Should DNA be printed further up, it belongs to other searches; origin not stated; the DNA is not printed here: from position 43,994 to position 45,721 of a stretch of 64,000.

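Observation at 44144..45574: SigF/SigG-like sporulation-type sigma factor with a 270-aa C-terminal extension bearing two extra HTH-like repeats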

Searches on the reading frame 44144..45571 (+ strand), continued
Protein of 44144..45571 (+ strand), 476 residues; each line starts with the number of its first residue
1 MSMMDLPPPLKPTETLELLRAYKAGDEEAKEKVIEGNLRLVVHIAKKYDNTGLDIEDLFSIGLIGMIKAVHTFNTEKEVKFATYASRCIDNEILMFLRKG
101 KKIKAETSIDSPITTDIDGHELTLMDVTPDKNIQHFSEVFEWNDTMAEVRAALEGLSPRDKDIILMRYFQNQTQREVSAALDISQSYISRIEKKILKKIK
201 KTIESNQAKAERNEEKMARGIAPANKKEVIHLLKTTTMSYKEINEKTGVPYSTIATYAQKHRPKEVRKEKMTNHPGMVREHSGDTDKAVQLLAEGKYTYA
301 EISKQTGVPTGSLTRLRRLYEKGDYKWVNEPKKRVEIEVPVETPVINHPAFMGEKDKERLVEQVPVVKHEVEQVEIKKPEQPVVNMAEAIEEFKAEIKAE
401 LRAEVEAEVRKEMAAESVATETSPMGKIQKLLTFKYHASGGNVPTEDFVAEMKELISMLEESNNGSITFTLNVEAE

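Call 87: find_related_loci(query=A7, collection=genome_contigs, flank=5000)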
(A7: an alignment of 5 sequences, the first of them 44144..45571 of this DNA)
Query A7 (476 aa) in genome_contigs; peptide patterns used: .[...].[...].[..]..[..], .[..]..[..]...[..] (x = any residue, [..] = any of these).
39 stretches matched a pattern; 1 encode a relative of the query (tblastn E <= 1e-3); 1 distinct loci.
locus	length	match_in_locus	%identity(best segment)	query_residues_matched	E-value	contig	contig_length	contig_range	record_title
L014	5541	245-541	36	8-103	1e-14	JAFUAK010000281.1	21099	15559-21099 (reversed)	MAG: Prevotella sp. isolate RGIG4315 Roe_deer_Duodenum.Co__c443055, whole genome shotgun sequence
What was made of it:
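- Tried and rejected: GTDB representative genomes: only an unrelated sigma region-2 match in a Prevotella MAG (call 87), so there is no host or prophage clue.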

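Call 88: find_related_loci(query=A7, collection=viral_contigs, flank=5000)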
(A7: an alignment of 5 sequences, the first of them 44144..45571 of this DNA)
Query A7 (476 aa) in viral_contigs; peptide patterns used: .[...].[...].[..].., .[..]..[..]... (x = any residue, [..] = any of these).
56 stretches matched a pattern, but none encodes a relative of the query by tblastn (E <= 1e-3).

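Call 96: search_dna_similar(query=window:44144-45571:+, collection=phages, mode=protein, max_rows=25, rows=best)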
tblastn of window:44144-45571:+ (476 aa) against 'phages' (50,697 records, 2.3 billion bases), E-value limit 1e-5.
Records with a match: 171; places in all: 196; records where one place covers at least 80% of the query: 2.
Best place of each record, by identity: <60% 171.
By first word of the organism name: Bacillus 90; Bacteriophage 55; Prevotella 6; Salmonella 4; Klebsiella 4; Enterococcus 2; Acinetobacter 2; Cylindrospermopsis 2; Phage 1; Xanthomonas 1; and 4 more.
By host as written in the record: - 61; Bacillus cereus 14; Bacillus subtilis BEST7003 10; Bacillus subtilis 9; Bacillus megaterium 6; Prevotella sp. 6; Bacillus thuringiensis 4; Bacillus subtilis KACC 17797 3; and 39 more.
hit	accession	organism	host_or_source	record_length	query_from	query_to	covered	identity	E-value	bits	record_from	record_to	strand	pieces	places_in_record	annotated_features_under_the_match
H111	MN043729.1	Bacillus phage vB_BmeM-Goe8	Bacillus megaterium DSM 319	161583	25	476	95%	33.0%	3e-52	196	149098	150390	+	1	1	RNA polymerase sigma factor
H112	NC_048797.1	Bacillus phage vB_BmeM-Goe8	Bacillus megaterium DSM 319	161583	25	476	95%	33.0%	3e-52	196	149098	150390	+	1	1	RNA polymerase sigma factor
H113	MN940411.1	Phage f2b1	Staphylococcus aureus ZH 2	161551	26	269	51%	37.6%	1e-39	158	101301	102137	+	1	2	RNA polymerase sigma factor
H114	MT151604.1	Bacillus phage P59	Cytobacillus oceanisediminis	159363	21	266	52%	36.0%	9e-29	126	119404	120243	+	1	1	RNA polymerase sigma factor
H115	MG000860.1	Bacillus phage BSP9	Bacillus subtilis ATCC 15245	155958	21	320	60%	29.8%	1e-22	131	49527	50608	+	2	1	RNA polymerase sigma 70 factor | hypothetical protein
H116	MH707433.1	Bacillus phage BSP18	Bacillus subtilis KACC 17797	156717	21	320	60%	29.5%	3e-22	130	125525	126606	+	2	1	RNA polymerase sigma factor 2 | hypothetical protein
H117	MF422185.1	Bacillus phage BSP10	Bacillus subtilis ATCC 15245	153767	21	320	60%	29.5%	3e-22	130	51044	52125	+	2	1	RNA polymerase sigma factor 2 | hypothetical protein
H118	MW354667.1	Bacillus phage BSTP3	Bacillus subtilis KCCM12511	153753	21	320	60%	29.5%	3e-22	130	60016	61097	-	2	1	RNA polymerase sigma-70 factor | RNA polymerase sigma-G factor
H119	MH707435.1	Bacillus phage BSP21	Bacillus subtilis KACC 17797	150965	21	320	60%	29.5%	3e-22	130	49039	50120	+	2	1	putative RNA polymerase ...: putative RNA polymerase sigma factor 2 | hypothetical protein: hypothetical protein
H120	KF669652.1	Bacillus phage Grass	Bacillus subtilis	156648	21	320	59%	30.0%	2e-21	128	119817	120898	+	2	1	RNA polymerase sigma-70 factor | DNA binding protein | ribosome_binding_site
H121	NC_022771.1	Bacillus phage Grass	Bacillus subtilis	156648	21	320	59%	30.0%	2e-21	128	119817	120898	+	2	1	RNA polymerase sigma factor | sigma factor | ribosome_binding_site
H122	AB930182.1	Bacillus phage SPG24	Bacillus subtilis G24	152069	21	320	60%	29.3%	3e-22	130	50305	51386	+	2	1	none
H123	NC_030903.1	Bacillus phage SPG24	Bacillus subtilis G24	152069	21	320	60%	29.3%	3e-22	130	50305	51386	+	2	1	RNA polymerase sigma factor | sigma factor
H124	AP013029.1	Bacillus phage phiNIT1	Bacillus subtilis (natto)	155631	21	320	60%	29.2%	8e-22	129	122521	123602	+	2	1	orf330: putative sigma factor | orf137: hypothetical protein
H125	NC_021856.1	Bacillus phage phiNIT1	Bacillus subtilis (natto)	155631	21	320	60%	29.2%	8e-22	129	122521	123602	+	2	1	orf330: RNA polymerase sigma factor | orf137: sigma factor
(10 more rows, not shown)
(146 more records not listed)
